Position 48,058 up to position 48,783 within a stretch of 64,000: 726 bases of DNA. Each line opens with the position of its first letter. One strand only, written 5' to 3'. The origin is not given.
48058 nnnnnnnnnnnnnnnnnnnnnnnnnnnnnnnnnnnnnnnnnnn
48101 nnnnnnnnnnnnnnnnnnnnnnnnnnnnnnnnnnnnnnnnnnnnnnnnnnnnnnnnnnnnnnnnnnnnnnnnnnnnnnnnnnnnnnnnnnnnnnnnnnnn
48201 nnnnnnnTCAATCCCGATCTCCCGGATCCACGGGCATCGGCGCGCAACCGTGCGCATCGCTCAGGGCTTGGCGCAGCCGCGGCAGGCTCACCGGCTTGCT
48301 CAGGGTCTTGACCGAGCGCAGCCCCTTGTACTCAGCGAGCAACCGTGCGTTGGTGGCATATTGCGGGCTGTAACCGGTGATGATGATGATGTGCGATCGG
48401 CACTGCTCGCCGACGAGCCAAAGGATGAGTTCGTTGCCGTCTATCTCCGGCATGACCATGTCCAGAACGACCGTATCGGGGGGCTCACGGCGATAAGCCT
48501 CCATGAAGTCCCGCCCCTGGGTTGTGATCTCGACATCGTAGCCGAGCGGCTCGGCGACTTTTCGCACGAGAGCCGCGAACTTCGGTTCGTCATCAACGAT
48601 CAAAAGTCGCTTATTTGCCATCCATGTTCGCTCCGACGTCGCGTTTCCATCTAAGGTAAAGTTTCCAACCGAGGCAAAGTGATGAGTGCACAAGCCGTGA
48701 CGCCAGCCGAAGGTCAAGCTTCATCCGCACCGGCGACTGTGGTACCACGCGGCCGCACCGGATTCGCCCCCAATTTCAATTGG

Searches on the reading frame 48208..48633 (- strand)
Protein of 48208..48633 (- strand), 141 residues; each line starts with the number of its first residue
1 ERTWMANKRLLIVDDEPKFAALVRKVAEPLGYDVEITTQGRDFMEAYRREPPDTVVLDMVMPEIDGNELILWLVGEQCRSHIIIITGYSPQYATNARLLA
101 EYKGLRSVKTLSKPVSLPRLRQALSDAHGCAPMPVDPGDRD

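Call 3: search_protein_families(library=pfam, proteins=[window:48208-48633:-], max_evalue=1)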
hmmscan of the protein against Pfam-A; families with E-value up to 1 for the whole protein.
window:48208-48633:- (141 aa): 1 family
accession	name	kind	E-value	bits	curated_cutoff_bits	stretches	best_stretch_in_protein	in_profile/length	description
PF00072.30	Response_reg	-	7.5e-18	65.2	30.2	1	11-124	2-110/111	Response regulator receiver domain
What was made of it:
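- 48208..48621 (-): Divergently transcribed single-domain response regulator (137 aa) with a canonical receiver (DD, D, T, K). Pfam Response_reg E 7.5e-18 (call 3).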

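Call 4: search_protein_families(library=ncbifam, proteins=[window:48208-48633:-], max_evalue=1)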
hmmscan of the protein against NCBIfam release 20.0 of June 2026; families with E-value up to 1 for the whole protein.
window:48208-48633:- (141 aa): 88 families (the best 25 are shown)
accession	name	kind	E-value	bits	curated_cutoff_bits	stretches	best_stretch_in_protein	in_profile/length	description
NF052596.1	RR_EAL_PvrR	equivalog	4.8e-13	48.5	580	1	5-126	1-123/398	response regulator cyclic di-GMP phosphodiesterase PvrR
NF046022.1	RespRegCpdRBruc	equivalog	4.8e-12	45.9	180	1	9-120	3-109/120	cell cycle two-component system response regulator CpdR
NF007969.0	PRK10693.1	equivalog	1e-10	41.2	329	1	5-122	5-118/337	two-component system response regulator RssB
NF045944.1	ResRegRpaBCyano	equivalog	2.1e-10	40.3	330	1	11-86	1-75/229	response regulator transcription factor RpaB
NF052574.1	HisKinEspCMyxo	equivalog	3.4e-10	38.8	1200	1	7-87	665-747/785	serine histidine kinase EspC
NF008469.0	PRK11361.1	equivalog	1.9e-09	36.8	714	1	6-89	3-86/461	acetoacetate metabolism transcriptional regulator AtoC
NF033791.1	ActR_PrrA_rreg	equivalog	2.7e-09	37.3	250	1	8-132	2-121/173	ActR/PrrA/RegA family redox response regulator transcription factor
NF045717.1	DVU0259_DivK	exception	3.1e-09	37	160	1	7-90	2-87/117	DVU0259 family response regulator domain-containing protein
NF040689.1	MtrAB_MtrA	equivalog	3.1e-09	36.5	300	1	10-87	1-77/219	MtrAB system response regulator MtrA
NF011874.0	PRK15347.1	equivalog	3.1e-09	35.4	852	1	9-126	692-808/921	two component system sensor kinase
NF040749.1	tetrathio_RR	equivalog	3.8e-09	36.5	290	1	12-128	4-115/191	tetrathionate respiration response regulator TtrR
NF053512.1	nitric_RR_NosR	exception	4.8e-09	35.7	400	1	10-90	1-81/422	response regulator c-di-GMP phosphodiesterase, NosR family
NF008099.0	PRK10841.1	equivalog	5.1e-09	34.4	920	1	9-125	826-937/949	two-component system sensor histidine kinase RcsC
NF006900.1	PRK09390.1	equivalog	1.2e-08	34.8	255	1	8-89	5-86/203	response regulator FixJ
NF008677.0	PRK11697.1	equivalog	1.2e-08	34.6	246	1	9-125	3-113/238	two-component system response regulator BtsR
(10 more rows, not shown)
